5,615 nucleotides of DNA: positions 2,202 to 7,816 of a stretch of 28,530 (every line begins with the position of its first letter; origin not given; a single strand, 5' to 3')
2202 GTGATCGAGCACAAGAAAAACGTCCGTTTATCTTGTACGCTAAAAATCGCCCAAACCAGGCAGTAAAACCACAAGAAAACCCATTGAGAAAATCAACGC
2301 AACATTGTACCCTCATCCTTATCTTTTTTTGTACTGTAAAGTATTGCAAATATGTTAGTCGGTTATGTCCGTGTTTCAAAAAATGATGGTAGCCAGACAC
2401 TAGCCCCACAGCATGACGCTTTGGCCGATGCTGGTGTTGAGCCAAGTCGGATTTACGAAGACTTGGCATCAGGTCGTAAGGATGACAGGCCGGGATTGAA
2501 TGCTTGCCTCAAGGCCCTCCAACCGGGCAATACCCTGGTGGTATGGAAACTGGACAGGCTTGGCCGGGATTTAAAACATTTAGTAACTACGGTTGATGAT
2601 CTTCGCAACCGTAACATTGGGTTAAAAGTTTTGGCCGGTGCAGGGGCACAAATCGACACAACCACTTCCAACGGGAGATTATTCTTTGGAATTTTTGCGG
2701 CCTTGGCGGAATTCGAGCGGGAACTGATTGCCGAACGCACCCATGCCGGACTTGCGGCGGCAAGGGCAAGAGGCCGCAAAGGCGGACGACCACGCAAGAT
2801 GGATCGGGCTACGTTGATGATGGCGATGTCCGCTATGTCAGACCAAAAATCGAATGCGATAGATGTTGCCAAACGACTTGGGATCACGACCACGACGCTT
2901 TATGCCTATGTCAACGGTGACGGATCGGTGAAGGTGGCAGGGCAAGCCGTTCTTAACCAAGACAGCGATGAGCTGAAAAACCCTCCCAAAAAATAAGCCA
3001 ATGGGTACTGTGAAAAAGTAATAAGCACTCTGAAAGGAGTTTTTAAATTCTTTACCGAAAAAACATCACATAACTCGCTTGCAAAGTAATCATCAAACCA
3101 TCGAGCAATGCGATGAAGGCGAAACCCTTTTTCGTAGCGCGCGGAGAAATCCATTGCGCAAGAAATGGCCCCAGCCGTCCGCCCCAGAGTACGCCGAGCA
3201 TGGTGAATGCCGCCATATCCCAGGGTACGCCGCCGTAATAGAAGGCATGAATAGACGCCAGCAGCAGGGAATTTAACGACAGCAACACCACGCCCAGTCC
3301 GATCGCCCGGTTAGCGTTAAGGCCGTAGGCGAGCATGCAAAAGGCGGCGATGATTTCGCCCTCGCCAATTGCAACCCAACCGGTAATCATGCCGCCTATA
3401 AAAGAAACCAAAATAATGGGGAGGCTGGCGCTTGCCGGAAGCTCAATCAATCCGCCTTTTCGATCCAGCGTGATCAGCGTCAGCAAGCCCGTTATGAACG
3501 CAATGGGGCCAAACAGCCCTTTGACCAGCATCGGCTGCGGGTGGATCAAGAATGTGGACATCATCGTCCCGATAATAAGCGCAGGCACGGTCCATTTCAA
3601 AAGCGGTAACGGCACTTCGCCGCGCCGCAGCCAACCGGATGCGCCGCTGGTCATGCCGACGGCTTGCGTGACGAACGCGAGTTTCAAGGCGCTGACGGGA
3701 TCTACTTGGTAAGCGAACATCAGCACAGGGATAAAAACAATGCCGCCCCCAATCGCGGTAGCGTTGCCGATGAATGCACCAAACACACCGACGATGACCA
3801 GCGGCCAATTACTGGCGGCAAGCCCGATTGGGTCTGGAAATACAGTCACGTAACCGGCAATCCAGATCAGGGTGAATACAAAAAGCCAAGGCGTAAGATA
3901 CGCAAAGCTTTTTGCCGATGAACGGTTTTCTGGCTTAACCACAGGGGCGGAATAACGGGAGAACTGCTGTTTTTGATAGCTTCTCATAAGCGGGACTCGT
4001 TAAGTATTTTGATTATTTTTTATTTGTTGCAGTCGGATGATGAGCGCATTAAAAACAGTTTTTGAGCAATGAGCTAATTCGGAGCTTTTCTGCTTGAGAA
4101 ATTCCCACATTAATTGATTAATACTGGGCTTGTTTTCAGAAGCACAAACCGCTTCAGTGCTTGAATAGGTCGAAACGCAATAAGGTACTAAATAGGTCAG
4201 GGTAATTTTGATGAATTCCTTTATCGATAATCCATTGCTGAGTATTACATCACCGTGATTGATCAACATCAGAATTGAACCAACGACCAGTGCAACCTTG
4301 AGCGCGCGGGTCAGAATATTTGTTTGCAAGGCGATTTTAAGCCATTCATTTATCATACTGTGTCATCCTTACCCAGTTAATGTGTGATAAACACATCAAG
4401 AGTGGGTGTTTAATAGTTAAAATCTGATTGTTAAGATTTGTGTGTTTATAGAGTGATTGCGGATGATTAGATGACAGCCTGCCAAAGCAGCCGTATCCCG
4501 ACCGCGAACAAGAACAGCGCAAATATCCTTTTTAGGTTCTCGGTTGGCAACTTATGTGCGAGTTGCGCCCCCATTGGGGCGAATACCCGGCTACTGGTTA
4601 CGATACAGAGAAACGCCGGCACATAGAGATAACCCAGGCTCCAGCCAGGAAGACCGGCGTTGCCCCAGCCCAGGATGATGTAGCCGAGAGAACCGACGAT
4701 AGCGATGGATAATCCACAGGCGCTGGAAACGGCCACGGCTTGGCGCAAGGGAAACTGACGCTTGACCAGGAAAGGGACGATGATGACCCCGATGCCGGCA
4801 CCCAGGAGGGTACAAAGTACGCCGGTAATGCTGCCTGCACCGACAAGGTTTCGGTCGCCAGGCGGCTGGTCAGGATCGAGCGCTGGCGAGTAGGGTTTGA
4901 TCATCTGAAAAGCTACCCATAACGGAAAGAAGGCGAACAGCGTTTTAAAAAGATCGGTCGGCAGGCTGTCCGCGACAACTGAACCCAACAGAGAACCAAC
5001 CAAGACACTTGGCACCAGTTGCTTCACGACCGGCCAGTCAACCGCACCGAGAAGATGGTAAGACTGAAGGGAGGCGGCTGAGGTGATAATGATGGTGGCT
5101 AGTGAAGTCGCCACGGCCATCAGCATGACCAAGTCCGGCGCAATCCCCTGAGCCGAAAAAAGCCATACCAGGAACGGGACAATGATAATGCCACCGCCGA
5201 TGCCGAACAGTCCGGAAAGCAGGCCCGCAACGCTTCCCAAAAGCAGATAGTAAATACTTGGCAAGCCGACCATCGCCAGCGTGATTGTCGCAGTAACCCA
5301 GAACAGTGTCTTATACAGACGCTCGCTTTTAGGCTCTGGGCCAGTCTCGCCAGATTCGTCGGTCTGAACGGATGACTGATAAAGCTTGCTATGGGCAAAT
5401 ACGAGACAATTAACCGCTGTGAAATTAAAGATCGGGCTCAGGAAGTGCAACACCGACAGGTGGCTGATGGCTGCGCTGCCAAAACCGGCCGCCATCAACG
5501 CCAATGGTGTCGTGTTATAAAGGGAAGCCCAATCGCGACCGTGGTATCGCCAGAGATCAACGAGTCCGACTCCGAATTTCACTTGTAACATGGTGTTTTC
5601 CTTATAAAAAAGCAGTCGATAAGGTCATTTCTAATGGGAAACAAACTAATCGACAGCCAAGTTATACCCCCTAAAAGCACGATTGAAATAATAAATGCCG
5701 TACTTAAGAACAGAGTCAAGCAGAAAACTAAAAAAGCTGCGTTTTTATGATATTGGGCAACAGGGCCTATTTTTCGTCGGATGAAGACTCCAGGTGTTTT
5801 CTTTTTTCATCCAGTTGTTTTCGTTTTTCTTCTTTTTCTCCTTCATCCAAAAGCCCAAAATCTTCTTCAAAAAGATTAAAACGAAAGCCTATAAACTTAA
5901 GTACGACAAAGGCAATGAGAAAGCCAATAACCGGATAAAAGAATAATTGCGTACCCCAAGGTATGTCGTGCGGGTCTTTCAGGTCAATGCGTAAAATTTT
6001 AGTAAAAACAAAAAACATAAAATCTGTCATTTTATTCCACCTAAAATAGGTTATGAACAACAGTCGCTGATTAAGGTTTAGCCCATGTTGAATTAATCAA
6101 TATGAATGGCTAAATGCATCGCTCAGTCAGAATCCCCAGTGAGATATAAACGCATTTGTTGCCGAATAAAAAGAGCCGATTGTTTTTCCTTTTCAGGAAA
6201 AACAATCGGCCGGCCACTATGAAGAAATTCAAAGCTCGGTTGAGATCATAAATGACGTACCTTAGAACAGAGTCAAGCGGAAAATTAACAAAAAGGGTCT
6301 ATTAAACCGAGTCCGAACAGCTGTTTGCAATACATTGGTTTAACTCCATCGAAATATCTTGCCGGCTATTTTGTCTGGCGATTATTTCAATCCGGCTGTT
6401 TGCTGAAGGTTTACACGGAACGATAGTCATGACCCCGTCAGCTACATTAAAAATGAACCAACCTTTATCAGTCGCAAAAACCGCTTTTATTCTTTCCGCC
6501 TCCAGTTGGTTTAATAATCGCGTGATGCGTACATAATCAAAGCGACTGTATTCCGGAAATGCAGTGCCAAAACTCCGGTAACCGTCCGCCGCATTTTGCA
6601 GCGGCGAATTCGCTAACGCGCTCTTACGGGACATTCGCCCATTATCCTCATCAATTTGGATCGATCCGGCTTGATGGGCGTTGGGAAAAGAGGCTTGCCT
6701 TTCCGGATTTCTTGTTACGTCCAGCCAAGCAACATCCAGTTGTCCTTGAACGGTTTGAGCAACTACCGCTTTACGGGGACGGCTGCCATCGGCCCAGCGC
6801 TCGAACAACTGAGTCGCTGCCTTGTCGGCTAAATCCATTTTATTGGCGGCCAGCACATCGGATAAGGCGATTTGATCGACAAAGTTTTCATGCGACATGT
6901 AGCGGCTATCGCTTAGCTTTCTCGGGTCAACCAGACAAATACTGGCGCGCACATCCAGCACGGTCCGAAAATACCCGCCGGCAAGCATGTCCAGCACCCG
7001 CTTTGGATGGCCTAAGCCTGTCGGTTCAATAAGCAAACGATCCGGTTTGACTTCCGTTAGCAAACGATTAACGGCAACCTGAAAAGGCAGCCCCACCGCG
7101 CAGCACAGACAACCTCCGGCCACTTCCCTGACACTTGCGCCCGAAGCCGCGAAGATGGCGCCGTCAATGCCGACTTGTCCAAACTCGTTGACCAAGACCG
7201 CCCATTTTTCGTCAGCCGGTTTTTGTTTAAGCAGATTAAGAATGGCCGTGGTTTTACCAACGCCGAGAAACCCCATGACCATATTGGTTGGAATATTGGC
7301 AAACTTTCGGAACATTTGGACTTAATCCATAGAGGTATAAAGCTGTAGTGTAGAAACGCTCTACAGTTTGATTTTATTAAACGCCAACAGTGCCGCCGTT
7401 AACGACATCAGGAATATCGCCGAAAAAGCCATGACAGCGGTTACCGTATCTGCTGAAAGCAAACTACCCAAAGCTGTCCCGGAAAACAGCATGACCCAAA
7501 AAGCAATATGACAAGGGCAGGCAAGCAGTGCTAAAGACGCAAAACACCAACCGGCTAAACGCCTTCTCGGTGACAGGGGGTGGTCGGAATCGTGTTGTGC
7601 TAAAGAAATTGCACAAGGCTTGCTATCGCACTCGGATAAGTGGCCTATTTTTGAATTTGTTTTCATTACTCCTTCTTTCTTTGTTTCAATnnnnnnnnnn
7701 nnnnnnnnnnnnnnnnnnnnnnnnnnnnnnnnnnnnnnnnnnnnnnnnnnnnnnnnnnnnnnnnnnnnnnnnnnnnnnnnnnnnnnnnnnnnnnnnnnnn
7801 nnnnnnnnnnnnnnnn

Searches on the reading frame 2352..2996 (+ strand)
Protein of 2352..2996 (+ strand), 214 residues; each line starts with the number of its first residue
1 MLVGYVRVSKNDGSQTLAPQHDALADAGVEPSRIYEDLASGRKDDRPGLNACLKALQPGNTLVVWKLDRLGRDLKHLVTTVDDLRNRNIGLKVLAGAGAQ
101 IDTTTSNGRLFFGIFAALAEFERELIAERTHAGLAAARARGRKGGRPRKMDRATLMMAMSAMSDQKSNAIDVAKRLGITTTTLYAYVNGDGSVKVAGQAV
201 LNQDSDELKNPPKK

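Call 12: search_protein_families(library=pfam, proteins=[window:2352-2996:+], max_evalue=0.001)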
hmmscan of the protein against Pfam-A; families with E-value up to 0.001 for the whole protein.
window:2352-2996:+ (214 aa): 2 families
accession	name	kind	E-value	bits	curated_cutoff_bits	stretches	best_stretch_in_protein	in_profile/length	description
PF00239.26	Resolvase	-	3e-44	151.1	23.3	1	3-142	2-144/145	Resolvase, N terminal domain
PF02796.21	HTH_7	-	4.1e-05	24.1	23.8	1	145-188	1-43/45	Helix-turn-helix domain of resolvase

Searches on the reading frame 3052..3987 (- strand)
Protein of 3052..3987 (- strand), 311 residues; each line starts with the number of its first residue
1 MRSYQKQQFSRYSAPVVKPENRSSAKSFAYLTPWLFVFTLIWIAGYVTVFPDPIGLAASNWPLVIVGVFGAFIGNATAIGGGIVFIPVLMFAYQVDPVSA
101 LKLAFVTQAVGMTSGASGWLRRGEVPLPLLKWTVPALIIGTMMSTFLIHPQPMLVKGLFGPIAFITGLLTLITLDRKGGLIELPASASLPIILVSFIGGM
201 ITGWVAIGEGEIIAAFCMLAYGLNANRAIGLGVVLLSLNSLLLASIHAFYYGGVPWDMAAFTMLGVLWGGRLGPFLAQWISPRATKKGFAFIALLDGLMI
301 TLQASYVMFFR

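Call 12: search_protein_families(library=pfam, proteins=[window:3052-3987:-], max_evalue=0.001)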
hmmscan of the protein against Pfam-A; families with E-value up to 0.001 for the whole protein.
window:3052-3987:- (311 aa): 1 family
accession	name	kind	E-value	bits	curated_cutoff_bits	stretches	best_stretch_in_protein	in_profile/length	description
PF01925.25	TauE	-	7.2e-24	85.2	32.6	1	63-297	1-234/237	Sulfite exporter TauE/SafE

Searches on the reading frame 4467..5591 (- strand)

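Call 12: search_protein_families(library=pfam, proteins=[window:4467-5591:-], max_evalue=0.001)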
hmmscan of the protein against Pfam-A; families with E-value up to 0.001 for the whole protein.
window:4467-5591:- (374 aa): 2 families
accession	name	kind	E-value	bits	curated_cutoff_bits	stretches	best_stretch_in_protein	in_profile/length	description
PF01925.25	TauE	-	2.3e-48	165.4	32.6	1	116-368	2-237/237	Sulfite exporter TauE/SafE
PF02411.20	MerT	-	1.7e-10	41.4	32.9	1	22-113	21-111/116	MerT mercuric transport protein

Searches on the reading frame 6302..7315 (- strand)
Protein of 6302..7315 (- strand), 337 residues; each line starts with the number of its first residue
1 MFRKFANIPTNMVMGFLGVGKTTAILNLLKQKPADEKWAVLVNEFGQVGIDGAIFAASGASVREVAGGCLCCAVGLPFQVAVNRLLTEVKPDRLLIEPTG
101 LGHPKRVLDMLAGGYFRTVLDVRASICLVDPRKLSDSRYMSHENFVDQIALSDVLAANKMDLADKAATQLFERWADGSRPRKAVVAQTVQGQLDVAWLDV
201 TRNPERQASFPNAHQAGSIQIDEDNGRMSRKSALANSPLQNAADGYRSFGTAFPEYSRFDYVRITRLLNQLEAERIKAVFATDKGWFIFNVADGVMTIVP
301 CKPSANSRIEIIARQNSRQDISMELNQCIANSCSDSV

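Call 11: search_protein_families(library=pfam, proteins=[window:6302-7315:-], max_evalue=0.001)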
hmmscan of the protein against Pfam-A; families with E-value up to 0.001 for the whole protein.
window:6302-7315:- (337 aa): 1 family
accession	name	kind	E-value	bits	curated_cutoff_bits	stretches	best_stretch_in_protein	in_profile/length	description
PF02492.25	cobW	-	1.1e-43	149.3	20.7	1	10-184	2-178/180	CobW/HypB/UreG, nucleotide-binding domain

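Call 43: search_protein_families(library=padloc, proteins=[window:6302-7315:-], max_evalue=0.01)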
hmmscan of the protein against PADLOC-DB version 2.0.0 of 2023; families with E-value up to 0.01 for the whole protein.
window:6302-7315:- (337 aa): 0 families

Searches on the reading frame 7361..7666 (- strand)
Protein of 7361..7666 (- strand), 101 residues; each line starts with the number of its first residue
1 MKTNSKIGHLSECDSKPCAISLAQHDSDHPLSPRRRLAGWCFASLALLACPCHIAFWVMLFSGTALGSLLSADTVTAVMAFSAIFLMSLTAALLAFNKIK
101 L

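Call 11: search_protein_families(library=pfam, proteins=[window:7361-7666:-], max_evalue=0.001)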
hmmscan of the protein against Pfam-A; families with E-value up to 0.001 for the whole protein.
window:7361-7666:- (101 aa): 1 family
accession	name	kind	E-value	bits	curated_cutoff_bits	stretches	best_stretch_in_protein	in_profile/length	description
PF05052.17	MerE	-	5e-11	42.8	22.8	1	30-96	8-74/75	MerE protein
